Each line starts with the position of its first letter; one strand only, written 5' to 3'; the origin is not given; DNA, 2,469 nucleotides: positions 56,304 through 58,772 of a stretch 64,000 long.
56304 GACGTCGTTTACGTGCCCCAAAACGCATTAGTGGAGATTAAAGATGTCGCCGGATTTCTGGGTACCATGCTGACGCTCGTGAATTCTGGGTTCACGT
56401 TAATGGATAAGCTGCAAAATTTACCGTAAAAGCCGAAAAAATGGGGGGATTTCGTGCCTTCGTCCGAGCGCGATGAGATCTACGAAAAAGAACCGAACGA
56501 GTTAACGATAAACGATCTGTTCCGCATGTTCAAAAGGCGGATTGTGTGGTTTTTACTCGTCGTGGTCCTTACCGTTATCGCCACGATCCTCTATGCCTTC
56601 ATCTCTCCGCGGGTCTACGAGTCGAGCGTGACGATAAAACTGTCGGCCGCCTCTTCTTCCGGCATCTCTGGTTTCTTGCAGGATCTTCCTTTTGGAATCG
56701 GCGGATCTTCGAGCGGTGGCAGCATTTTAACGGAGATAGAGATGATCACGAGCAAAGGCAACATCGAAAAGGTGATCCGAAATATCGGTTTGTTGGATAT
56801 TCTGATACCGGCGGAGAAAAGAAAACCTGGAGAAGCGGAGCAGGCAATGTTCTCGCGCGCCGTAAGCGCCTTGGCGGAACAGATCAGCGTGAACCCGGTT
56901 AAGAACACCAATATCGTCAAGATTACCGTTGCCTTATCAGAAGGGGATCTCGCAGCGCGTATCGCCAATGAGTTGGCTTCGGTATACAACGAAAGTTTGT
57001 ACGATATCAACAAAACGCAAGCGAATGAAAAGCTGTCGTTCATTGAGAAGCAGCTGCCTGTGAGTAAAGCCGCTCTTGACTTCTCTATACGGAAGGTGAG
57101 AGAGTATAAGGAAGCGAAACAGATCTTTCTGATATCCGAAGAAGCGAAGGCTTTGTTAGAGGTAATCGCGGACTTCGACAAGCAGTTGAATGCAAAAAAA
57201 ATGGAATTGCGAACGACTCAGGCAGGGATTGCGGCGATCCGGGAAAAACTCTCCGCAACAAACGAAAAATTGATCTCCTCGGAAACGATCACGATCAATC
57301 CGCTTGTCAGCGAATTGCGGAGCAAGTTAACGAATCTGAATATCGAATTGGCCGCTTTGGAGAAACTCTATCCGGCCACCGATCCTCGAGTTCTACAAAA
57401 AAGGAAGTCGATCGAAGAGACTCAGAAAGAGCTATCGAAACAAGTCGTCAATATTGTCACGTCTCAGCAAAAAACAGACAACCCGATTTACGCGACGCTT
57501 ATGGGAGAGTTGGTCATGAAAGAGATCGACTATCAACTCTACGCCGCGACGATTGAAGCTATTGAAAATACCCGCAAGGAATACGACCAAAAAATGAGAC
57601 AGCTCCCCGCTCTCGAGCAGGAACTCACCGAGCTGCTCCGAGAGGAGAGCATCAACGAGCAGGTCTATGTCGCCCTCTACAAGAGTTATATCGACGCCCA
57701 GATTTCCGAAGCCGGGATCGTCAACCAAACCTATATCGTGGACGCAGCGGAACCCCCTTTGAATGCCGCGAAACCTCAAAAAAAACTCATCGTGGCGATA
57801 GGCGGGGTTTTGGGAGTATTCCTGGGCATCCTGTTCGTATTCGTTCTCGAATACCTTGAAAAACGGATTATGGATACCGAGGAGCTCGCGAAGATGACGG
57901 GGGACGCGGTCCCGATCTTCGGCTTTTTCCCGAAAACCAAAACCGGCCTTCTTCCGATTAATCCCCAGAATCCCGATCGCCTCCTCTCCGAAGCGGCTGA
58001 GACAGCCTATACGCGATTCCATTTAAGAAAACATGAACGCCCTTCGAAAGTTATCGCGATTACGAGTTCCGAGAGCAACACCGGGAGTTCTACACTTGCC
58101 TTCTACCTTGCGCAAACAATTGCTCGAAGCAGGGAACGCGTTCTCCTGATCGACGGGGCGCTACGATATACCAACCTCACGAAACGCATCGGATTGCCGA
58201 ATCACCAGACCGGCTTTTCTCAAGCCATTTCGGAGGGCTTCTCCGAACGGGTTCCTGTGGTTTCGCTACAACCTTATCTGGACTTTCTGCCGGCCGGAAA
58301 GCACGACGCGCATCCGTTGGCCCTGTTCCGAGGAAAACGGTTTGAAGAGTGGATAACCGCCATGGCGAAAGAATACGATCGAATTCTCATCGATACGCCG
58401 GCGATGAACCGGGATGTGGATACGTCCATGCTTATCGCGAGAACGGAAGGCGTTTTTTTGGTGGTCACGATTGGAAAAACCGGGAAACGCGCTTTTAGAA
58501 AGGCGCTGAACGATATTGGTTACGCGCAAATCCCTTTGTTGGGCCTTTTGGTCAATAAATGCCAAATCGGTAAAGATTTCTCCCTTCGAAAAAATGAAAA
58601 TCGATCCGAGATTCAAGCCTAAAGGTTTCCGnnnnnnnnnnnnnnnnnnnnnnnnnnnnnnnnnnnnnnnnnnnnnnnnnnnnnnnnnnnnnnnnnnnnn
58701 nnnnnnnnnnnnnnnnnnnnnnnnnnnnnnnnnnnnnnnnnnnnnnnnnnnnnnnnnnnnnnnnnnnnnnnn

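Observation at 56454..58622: Wzc-like co-polymerase with a lysine-less Walker A and no tyrosine cluster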

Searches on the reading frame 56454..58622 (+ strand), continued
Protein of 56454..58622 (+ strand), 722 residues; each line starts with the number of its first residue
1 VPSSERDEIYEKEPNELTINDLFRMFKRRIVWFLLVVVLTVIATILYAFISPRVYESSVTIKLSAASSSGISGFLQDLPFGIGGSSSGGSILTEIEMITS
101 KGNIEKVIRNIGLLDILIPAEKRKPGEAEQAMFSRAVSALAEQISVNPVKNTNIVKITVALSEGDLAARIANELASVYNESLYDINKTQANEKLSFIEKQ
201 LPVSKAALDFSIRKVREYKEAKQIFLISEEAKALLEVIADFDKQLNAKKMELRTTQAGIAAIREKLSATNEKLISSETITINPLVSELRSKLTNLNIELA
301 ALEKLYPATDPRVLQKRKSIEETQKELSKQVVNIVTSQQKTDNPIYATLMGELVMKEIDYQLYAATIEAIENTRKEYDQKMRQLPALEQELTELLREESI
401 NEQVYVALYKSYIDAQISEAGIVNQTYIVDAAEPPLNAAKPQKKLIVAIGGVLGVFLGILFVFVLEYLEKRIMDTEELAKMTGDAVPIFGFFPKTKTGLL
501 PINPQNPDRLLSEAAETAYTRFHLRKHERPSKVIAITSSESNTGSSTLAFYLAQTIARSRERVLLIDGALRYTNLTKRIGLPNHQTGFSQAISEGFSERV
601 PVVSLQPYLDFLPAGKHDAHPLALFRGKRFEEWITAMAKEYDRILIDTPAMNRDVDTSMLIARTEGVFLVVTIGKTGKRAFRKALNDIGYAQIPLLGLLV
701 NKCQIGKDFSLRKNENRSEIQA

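Call 44: find_encoding_contigs(protein=P0006, flank=8000, max_places=1)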
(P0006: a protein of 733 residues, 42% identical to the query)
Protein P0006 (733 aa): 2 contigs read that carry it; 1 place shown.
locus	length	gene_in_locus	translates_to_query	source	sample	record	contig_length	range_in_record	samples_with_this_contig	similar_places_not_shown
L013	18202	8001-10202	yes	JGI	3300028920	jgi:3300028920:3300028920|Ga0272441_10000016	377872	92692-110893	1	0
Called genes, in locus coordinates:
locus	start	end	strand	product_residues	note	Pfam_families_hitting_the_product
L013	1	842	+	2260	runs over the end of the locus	-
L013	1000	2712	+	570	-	PF00041:fn3 (faint), PF16656:Pur_ac_phosph_N (faint), PF25788:Ig_Rha78A_N (faint)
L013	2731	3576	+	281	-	-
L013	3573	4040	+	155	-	-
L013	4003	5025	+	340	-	-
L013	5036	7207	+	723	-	PF00041:fn3 (faint), PF16656:Pur_ac_phosph_N (faint), PF25788:Ig_Rha78A_N (faint)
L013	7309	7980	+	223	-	PF19567:CpsB_CapC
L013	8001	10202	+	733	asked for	PF02706:Wzz, PF13807:GNVR, PF09140:MipZ (weak), PF10609:ParA, PF13614:AAA_31, PF01656:CbiA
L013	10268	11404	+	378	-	-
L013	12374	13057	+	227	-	PF00149:Metallophos, PF06874:FBPase_2 (faint)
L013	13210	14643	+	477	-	PF01171:ATP_bind_3, PF11734:TilS_C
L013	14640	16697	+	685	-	PF06480:FtsH_ext, PF00004:AAA, PF17862:AAA_lid_3, PF01434:Peptidase_M41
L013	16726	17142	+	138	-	-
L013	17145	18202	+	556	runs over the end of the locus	-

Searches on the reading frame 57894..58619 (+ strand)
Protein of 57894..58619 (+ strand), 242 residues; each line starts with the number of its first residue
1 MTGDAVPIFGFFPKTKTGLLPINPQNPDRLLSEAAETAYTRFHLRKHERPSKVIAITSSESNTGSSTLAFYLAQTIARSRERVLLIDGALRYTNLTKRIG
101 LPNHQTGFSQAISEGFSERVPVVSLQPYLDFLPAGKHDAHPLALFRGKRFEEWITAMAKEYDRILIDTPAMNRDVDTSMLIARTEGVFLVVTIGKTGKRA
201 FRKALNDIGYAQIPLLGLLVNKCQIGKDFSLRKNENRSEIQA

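Call 35: predict_structure(alignment_id=A2)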
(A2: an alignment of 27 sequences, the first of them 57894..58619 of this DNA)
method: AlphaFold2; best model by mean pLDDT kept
length: 242 residues; sequences in the alignment: 27
mean_pLDDT: 88.0   pTM: 0.87
mean pLDDT of the five models: 88.0, 88.1, 87.0, 86.6, 86.2
residues with pLDDT >= 90: 164; 70-90: 55; 50-70: 5; < 50: 18
segments of 3 or more residues with pLDDT < 50: 1-3, 228-242
pLDDT, mean of each block of 10 residues (from residue 1): 72 83 90 96 81 96 95 97 97 92 89 85 96 89 88 95 97 90 97 92 95 95 69 45 43
secondary structure, 60 per line:
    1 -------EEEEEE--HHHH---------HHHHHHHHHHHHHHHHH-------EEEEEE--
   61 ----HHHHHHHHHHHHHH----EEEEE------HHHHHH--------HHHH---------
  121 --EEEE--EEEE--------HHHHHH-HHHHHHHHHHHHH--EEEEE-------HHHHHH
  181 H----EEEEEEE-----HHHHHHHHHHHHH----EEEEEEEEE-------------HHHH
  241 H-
elements in order: E8-13 H16-19 H29-45 E53-58 H65-78 E83-87 H94-99 H108-111 E123-126 E129-132 H141-146 H148-160 E163-167 H175-181 E186-192 H198-210 E215-223 H237-241

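Call 37: fold_search(model_id=the predicted structure, library=pdb)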
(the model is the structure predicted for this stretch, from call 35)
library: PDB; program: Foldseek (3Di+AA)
matches with E <= 10: 1212; with E <= 0.001: 185
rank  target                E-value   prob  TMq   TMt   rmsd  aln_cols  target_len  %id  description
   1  4jmp                  1.1e-15  1.00  0.77  0.82   3.4       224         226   24  Crystal structure of the chimerical protein CapA2B2 (released 2014-02-05)
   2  7nhr_B                1.2e-15  1.00  0.78  0.35   2.7       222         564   22  Putative transmembrane protein Wzc K540M C1 (released 2021-08-25)
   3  9exo_B                2.3e-15  1.00  0.79  0.36   2.8       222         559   22  Wzc-K540M-2YE MgADP C1 (released 2025-04-23)
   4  7nhr_A                4.0e-15  1.00  0.79  0.30   2.6       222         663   22  Putative transmembrane protein Wzc K540M C1 (released 2021-08-25)
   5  7nib_C                5.7e-15  1.00  0.82  0.37   3.1       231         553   22  Wzc-K540M-4YE C1 (released 2021-08-25)
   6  9r62_K                6.9e-15  1.00  0.76  0.29   5.8       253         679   20  CPS co-polymerase Wzc_C1 (released 2026-03-04)
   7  7nib_F                8.3e-15  1.00  0.81  0.40   3.9       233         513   23  Wzc-K540M-4YE C1 (released 2021-08-25)
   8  9exo_A                8.8e-15  1.00  0.79  0.31   2.8       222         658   22  Wzc-K540M-2YE MgADP C1 (released 2025-04-23)
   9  7nhr_C                9.9e-15  1.00  0.79  0.36   2.6       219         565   23  Putative transmembrane protein Wzc K540M C1 (released 2021-08-25)
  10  7nib_B                1.1e-14  1.00  0.81  0.38   3.8       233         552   23  Wzc-K540M-4YE C1 (released 2021-08-25)
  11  9exq_C                1.5e-14  1.00  0.78  0.35   3.0       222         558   22  Wzc-K540M-3YE-N711Y MgADP C1 (released 2025-04-23)
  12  7nib_A                1.5e-14  1.00  0.78  0.31   4.2       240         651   22  Wzc-K540M-4YE C1 (released 2021-08-25)
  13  9r62_I                1.6e-14  1.00  0.74  0.32   6.1       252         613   20  CPS co-polymerase Wzc_C1 (released 2026-03-04)
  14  7nhr_E                2.3e-14  1.00  0.78  0.37   2.7       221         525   23  Putative transmembrane protein Wzc K540M C1 (released 2021-08-25)
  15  3la6_O                2.3e-14  1.00  0.80  0.75   3.1       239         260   20  Octameric kinase domain of the E. coli tyrosine kinase Wzc with bound ADP (released 2010-08-25)
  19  9i2q_E                2.8e-14  1.00  0.80  0.40   2.5       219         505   22  Wzc-K540M-3YE MgADP C1 (released 2025-04-30)
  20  9i2q_B                2.8e-14  1.00  0.80  0.37   2.5       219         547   22  Wzc-K540M-3YE MgADP C1 (released 2025-04-30)
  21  9i2q_C                2.8e-14  1.00  0.80  0.37   2.5       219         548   22  Wzc-K540M-3YE MgADP C1 (released 2025-04-30)
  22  9i2q_A                2.8e-14  1.00  0.80  0.31   2.5       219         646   22  Wzc-K540M-3YE MgADP C1 (released 2025-04-30)
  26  9exq_E                3.3e-14  1.00  0.78  0.38   3.0       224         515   22  Wzc-K540M-3YE-N711Y MgADP C1 (released 2025-04-23)
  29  9exq_B                4.5e-14  1.00  0.78  0.35   3.0       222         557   22  Wzc-K540M-3YE-N711Y MgADP C1 (released 2025-04-23)
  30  9exo_C                4.8e-14  1.00  0.76  0.34   3.1       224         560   22  Wzc-K540M-2YE MgADP C1 (released 2025-04-23)
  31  9exo_E                5.4e-14  1.00  0.78  0.38   2.9       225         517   22  Wzc-K540M-2YE MgADP C1 (released 2025-04-23)
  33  9exq_A                6.5e-14  1.00  0.78  0.30   2.8       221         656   22  Wzc-K540M-3YE-N711Y MgADP C1 (released 2025-04-23)
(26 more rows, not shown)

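Call 57: search_protein_representatives(protein=window:57894-58619:+)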
Query: 242 residues. Proteins with E-value up to 0.001 (for the whole library): 37866; up to 1e-10: 6028; up to 1e-30: 1. The best 150 are listed.
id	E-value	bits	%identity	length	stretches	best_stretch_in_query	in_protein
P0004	4.1e-66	239.1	48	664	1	2-237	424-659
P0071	5.8e-25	104.5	37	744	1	32-224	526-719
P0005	6.4e-25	104.4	30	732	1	2-226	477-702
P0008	1.6e-21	93.2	28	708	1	3-222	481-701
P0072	1.9e-21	93.0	29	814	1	24-225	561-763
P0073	1.1e-20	90.6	37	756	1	25-227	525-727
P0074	1.1e-20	90.5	31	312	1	36-225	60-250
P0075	1.1e-20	90.5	36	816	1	29-224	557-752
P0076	1.4e-20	90.2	32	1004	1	10-222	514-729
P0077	1.7e-20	89.9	32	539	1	28-227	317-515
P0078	2.0e-20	89.7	30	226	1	44-224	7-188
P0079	2.0e-20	89.7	33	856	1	32-221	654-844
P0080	3.5e-20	88.9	33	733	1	24-223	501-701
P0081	3.7e-20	88.8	35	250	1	32-222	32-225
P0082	5.1e-20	88.4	32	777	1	18-227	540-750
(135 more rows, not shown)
